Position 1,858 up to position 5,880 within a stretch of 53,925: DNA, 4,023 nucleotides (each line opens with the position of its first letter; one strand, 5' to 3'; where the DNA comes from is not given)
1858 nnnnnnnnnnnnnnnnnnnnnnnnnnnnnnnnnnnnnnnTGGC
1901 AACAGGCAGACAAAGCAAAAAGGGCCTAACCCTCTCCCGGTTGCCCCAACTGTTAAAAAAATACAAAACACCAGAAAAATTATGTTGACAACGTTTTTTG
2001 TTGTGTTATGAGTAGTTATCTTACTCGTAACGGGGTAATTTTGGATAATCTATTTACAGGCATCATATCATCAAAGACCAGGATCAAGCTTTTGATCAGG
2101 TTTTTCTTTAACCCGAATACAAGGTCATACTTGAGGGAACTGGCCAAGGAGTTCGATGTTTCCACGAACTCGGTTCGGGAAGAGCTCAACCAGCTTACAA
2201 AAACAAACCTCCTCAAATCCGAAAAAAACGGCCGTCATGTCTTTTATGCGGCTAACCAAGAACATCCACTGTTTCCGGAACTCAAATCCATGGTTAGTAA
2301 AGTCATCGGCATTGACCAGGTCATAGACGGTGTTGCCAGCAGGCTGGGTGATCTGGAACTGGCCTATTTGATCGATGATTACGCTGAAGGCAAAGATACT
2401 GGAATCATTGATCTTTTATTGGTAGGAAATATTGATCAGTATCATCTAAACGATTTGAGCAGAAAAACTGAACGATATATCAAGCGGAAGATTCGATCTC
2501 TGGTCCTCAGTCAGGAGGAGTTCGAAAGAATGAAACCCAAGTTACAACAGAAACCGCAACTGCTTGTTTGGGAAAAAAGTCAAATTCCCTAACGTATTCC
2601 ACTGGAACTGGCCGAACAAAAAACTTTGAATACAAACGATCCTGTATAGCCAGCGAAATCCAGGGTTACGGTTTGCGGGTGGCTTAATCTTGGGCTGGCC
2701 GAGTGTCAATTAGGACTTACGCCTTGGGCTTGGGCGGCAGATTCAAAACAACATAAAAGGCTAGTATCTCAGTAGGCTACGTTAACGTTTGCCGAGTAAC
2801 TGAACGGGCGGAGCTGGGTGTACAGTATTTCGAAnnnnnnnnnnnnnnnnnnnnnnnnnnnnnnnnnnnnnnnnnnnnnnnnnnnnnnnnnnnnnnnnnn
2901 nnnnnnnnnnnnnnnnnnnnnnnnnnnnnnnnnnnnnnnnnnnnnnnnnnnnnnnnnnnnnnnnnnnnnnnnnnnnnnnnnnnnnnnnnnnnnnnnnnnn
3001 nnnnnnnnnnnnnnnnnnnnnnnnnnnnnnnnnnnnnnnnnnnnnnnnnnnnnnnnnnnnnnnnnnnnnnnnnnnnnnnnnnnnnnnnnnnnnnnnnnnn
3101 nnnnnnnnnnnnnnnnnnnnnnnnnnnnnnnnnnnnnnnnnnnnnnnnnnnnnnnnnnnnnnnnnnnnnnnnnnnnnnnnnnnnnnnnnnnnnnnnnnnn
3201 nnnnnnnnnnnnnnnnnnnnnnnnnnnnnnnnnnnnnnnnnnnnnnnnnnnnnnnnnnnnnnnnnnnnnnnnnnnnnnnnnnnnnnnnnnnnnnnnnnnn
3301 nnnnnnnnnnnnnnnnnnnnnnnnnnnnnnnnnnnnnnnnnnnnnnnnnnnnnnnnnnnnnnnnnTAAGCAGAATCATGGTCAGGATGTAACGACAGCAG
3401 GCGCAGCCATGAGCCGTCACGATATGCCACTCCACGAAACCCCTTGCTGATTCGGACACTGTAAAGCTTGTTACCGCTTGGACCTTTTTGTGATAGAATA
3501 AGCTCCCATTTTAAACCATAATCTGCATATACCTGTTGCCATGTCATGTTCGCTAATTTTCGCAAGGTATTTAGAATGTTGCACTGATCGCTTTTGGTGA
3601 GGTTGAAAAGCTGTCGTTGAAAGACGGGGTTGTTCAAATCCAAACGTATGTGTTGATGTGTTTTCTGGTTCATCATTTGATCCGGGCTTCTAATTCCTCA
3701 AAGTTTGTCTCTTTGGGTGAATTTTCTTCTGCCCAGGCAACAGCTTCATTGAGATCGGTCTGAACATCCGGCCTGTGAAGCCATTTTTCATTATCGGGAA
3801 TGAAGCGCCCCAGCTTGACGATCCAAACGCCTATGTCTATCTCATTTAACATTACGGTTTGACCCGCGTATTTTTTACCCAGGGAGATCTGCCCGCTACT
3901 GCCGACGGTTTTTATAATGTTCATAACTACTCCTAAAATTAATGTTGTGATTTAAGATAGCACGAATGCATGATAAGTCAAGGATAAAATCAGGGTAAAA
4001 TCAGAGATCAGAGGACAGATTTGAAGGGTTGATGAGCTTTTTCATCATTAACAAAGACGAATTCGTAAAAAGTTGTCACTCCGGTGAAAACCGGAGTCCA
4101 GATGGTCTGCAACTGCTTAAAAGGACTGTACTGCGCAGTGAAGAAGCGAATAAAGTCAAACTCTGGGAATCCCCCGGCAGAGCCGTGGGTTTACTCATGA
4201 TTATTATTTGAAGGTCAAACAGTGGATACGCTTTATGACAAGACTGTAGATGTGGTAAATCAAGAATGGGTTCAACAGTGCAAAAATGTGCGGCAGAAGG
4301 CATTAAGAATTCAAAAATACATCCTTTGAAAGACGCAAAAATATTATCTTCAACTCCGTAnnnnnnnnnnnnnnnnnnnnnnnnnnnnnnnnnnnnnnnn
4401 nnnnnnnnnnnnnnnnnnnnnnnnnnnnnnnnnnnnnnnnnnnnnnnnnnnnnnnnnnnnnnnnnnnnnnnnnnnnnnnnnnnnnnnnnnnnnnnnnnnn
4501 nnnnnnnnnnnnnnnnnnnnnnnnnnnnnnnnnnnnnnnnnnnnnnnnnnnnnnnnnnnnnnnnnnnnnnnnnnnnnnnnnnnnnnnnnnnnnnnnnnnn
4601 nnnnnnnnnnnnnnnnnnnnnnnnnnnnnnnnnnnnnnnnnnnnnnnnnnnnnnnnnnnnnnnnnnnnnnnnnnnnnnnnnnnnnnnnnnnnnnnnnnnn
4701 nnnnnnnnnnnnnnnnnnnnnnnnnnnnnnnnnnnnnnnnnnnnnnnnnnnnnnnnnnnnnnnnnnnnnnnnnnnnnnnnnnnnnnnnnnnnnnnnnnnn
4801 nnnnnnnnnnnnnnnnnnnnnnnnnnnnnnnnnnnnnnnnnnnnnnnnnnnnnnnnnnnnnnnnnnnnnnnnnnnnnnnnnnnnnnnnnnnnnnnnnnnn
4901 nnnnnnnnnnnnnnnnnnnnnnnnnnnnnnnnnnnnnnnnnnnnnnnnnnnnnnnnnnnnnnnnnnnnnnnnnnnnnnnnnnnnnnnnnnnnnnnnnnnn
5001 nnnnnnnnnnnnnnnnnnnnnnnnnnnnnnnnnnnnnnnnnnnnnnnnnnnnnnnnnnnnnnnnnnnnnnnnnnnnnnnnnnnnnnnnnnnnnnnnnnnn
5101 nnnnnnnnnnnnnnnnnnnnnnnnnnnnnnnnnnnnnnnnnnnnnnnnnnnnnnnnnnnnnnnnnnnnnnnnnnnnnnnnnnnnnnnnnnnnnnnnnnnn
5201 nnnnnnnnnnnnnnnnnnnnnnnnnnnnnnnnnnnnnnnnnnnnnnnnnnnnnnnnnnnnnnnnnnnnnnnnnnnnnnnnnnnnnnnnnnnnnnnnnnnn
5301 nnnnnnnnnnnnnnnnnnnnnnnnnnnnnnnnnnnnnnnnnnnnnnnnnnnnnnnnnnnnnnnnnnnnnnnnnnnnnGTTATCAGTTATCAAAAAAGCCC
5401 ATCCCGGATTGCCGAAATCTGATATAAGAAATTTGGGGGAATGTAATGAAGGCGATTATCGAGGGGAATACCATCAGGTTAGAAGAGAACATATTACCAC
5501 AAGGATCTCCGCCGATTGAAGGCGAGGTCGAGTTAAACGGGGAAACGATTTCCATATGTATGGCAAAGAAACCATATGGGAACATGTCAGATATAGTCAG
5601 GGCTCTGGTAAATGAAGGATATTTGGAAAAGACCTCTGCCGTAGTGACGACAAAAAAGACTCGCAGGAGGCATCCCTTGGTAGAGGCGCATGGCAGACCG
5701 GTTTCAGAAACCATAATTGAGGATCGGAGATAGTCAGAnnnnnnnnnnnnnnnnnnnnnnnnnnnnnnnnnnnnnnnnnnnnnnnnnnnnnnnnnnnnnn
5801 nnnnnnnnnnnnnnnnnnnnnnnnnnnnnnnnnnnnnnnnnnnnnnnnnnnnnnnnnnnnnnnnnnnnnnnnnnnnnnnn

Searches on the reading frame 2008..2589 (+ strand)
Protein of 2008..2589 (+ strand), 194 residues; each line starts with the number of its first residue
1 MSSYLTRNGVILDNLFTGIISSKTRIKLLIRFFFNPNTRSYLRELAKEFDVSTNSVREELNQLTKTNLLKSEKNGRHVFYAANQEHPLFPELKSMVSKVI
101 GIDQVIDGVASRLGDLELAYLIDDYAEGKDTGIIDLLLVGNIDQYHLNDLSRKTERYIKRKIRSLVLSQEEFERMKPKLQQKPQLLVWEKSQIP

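Call 21: search_protein_families(library=pfam, proteins=[window:2008-2589:+], max_evalue=0.00001)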
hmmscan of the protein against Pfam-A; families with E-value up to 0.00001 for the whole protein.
window:2008-2589:+ (194 aa): 0 families

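Call 40: search_protein_families(library=pfam, proteins=[window:2008-2589:+], max_evalue=10)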
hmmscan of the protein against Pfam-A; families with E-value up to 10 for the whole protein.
window:2008-2589:+ (194 aa): 19 families
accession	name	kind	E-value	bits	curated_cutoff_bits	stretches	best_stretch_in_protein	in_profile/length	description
PF00392.27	GntR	-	2.1e-05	24.5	27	1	42-74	27-59/64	Bacterial regulatory proteins, gntR family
PF24033.1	DUF7342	-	8e-05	23.1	31.6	1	25-97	6-75/150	Family of unknown function (DUF7342)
PF03965.22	Penicillinase_R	-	0.00011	23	22.6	1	43-89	25-71/115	Penicillinase repressor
PF07848.18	PaaX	-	0.00072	20.2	24.8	1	42-81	26-65/70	PaaX-like protein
PF03962.21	Mnd1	-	0.0039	17.9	23.5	1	44-80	20-56/60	Mnd1 HTH domain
PF08220.18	HTH_DeoR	-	0.0091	16.2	21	1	42-71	17-46/57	DeoR-like helix-turn-helix domain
PF25212.1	HVO_A0114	-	0.0097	16.1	27.6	1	40-78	37-75/84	HVO_A0114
PF04967.18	HTH_10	-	0.014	15.7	23.1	1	33-62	17-46/53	HTH DNA binding domain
PF21715.3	CggR_N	-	0.016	15.3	30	1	43-78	21-56/71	CggR N-terminal DNA binding domain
PF08279.18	HTH_11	-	0.029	14.7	25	1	43-73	19-50/55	HTH domain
PF01325.25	Fe_dep_repress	-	0.036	14.7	26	1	44-74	27-57/60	Iron dependent repressor, N-terminal DNA binding domain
PF12840.13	HTH_20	-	0.042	14.3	27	1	22-71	3-50/51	Helix-turn-helix domain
PF01978.25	TrmB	-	0.063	13.6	25.6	1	42-83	25-66/68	Sugar-specific transcriptional regulator TrmB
PF08154.18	NLE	-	0.068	14.1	23.4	1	30-78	3-49/68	NLE (NUC135) domain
PF22167.2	PH0730-like_N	-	0.11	13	30.2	1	44-76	20-52/60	PH0730-like, N-terminal domain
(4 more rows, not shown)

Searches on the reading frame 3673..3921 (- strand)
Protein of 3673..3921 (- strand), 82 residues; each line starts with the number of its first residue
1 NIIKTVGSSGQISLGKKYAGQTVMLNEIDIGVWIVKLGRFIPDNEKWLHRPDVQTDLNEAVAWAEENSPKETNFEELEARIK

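Call 40: search_protein_families(library=pfam, proteins=[window:3673-3921:-], max_evalue=10)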
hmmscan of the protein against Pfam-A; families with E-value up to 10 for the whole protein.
window:3673-3921:- (82 aa): 1 family
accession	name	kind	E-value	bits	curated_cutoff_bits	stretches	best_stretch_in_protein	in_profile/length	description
PF09853.14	DUF2080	-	0.01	16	21.5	1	3-25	22-44/50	Putative transposon-encoded protein (DUF2080)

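Call 87: search_protein_families(library=ncbifam, proteins=[window:3673-3921:-], max_evalue=1)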
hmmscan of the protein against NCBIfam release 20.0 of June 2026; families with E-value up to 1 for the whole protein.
window:3673-3921:- (82 aa): 1 family
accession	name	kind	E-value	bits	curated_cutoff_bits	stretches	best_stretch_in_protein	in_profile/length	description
NF033496.0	DUF2080_fam_acc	subfamily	0.019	14.6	22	1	3-24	8-29/34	DUF2080 family transposase-associated protein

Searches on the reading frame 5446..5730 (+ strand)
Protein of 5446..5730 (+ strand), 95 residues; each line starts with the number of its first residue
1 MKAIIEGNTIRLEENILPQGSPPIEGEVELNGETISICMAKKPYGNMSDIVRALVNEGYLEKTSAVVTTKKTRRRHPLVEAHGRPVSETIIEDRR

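Call 3: search_protein_families(library=pfam, proteins=[window:5446-5730:+], max_evalue=0.01)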
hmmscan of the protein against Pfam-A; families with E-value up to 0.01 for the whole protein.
window:5446-5730:+ (95 aa): 0 families

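Call 4: search_protein_families(library=ncbifam, proteins=[window:5446-5730:+], max_evalue=0.01)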
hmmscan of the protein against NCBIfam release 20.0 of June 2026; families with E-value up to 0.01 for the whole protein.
window:5446-5730:+ (95 aa): 0 families

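Call 31: list_cluster_members(proteins=[P0153, P0154, window:5446-5730:+, window:7460-9346:+, window:706-1893:+, window:31682-33682:+, window:43567-45618:-])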
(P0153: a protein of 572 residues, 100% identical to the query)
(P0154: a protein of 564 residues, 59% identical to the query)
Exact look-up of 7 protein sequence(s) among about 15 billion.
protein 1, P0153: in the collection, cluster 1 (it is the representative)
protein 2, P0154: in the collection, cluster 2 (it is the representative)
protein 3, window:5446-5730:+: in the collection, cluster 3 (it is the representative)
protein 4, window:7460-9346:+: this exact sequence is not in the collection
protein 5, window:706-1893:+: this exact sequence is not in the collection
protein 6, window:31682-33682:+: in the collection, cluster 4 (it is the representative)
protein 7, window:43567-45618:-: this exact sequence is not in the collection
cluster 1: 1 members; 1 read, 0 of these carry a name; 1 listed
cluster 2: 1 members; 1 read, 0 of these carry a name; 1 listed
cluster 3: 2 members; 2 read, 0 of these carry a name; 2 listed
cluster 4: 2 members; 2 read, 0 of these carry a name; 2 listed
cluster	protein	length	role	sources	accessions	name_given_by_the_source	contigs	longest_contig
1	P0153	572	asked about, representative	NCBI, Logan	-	-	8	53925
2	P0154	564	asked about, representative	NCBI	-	-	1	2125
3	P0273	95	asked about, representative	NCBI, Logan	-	-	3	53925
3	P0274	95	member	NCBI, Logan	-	-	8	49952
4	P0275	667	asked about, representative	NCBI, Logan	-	-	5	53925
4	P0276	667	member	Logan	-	-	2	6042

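Call 39: find_homologous_proteins(query=window:5446-5730:+, max_evalue=0.01)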
Query window:5446-5730:+ (95 aa): 2 proteins with E <= 0.01 among 6 candidates.
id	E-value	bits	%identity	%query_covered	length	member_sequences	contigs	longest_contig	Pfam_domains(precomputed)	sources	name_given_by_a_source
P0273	1.3e-54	199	100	100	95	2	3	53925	-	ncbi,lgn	-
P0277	2.5e-41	157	81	100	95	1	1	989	-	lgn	-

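Call 40: search_protein_families(library=pfam, proteins=[window:5446-5730:+], max_evalue=10)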
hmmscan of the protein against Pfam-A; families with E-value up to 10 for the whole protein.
window:5446-5730:+ (95 aa): 0 families

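Call 41: find_encoding_contigs(protein=P0277, flank=3000)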
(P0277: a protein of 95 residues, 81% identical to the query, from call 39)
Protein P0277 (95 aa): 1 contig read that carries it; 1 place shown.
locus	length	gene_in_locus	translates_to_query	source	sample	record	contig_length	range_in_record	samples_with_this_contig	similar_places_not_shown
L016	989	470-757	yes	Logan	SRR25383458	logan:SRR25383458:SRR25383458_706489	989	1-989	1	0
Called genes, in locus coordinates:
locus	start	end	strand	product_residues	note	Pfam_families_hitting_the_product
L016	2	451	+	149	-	?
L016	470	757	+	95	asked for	-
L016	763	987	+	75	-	?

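Call 72: search_solved_structures(query=A4, max_evalue=10)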
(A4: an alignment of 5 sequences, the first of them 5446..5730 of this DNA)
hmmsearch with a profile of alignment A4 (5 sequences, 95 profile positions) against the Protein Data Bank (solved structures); distinct sequences matched with E-value up to 10: 3.
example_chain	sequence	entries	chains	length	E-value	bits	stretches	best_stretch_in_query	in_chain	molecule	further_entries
6fkf_g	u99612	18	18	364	0.37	14.2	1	48-92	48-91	ATP synthase gamma chain, chloroplastic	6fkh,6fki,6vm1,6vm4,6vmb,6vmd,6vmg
5clt_A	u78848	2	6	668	0.83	13.1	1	41-69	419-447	1,4-alpha-glucan-branching enzyme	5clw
4bzy_A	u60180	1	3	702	0.88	13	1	41-69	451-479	1,4-ALPHA-GLUCAN-BRANCHING ENZYME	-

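Call 78: predict_structure(alignment_id=A5)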
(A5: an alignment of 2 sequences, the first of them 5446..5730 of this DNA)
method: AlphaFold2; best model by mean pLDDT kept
length: 95 residues; sequences in the alignment: 2
mean_pLDDT: 58.8   pTM: 0.48
mean pLDDT of the five models: 58.8, 57.2, 55.2, 51.3, 45.3
residues with pLDDT >= 90: 0; 70-90: 28; 50-70: 41; < 50: 26
segments of 3 or more residues with pLDDT < 50: 71-95
pLDDT, mean of each block of 10 residues (from residue 1): 60 69 73 68 71 69 56 42 36 31
secondary structure, 60 per line:
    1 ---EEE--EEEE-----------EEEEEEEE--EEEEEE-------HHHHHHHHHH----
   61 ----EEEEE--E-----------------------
elements in order: E4-6 E9-12 E24-31 E34-39 H47-56 E65-69

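Call 87: search_protein_families(library=ncbifam, proteins=[window:5446-5730:+], max_evalue=1)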
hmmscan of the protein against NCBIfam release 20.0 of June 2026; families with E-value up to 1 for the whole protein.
window:5446-5730:+ (95 aa): 0 families
